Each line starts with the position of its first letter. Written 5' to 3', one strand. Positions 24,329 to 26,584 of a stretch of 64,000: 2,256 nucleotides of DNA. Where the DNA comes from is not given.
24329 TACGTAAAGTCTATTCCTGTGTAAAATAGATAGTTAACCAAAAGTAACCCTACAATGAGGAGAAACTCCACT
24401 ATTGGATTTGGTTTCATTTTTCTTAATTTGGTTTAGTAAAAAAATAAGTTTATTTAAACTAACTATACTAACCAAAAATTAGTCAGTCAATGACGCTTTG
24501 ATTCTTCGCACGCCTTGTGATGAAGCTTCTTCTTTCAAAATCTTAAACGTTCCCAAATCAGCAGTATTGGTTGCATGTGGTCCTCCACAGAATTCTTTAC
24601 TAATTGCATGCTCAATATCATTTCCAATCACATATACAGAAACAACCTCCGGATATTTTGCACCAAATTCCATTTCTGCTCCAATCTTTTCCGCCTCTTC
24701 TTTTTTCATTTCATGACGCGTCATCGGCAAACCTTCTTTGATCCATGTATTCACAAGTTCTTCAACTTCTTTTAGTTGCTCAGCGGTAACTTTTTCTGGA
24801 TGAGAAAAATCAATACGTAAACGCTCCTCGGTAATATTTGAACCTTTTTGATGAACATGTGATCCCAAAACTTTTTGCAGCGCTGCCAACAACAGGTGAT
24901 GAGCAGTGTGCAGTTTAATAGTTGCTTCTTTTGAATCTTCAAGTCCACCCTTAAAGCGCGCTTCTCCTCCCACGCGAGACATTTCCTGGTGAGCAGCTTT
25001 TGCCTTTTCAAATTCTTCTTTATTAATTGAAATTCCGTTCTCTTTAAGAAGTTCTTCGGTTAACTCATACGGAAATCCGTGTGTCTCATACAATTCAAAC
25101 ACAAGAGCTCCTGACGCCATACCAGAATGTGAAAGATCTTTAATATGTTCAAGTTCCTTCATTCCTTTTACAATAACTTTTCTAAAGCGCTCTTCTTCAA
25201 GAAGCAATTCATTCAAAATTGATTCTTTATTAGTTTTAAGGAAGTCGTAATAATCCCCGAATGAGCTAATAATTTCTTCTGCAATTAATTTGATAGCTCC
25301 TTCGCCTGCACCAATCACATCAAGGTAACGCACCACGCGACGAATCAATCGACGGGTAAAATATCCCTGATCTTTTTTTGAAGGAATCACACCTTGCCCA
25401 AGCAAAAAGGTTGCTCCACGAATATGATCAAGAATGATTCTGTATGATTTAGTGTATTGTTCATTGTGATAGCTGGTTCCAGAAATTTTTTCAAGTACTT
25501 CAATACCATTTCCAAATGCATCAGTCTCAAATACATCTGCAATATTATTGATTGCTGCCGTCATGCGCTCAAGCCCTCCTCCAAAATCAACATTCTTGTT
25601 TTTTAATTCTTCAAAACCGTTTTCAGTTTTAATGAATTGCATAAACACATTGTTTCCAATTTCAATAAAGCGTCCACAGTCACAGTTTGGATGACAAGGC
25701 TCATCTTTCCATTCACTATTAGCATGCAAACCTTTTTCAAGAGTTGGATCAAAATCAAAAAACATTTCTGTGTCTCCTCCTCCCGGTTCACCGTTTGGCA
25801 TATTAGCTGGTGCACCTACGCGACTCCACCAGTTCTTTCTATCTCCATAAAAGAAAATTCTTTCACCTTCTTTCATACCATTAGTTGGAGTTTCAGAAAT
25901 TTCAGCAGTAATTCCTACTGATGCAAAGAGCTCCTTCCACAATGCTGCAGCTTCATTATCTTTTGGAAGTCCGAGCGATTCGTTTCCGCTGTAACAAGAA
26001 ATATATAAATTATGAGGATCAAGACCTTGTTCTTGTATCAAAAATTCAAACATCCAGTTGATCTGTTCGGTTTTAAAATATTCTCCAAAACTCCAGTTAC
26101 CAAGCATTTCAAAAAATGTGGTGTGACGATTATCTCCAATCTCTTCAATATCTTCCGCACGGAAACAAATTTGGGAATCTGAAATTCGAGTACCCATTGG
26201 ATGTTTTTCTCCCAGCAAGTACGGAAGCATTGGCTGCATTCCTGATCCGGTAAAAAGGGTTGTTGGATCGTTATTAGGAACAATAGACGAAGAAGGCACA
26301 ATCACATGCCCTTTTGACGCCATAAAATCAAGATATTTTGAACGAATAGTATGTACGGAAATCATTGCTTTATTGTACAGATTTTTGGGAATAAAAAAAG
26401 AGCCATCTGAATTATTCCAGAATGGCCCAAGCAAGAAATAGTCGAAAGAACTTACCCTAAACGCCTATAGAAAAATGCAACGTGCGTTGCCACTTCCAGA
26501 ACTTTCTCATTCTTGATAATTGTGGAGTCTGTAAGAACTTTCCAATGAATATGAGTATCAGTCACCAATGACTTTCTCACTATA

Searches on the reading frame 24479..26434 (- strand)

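Call 39: search_protein_families(library=pfam, proteins=[window:24479-26434:-], max_evalue=0.00001)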
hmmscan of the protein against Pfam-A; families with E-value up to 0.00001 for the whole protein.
window:24479-26434:- (651 aa): 2 families
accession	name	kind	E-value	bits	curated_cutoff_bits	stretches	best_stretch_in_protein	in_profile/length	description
PF01411.24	tRNA-synt_2c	-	5.8e-107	358.9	30.3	1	30-511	2-451/552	tRNA synthetases class II (A)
PF07973.19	tRNA_SAD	-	1.6e-13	50.8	24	1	598-645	1-43/44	Threonyl and Alanyl tRNA synthetase second additional domain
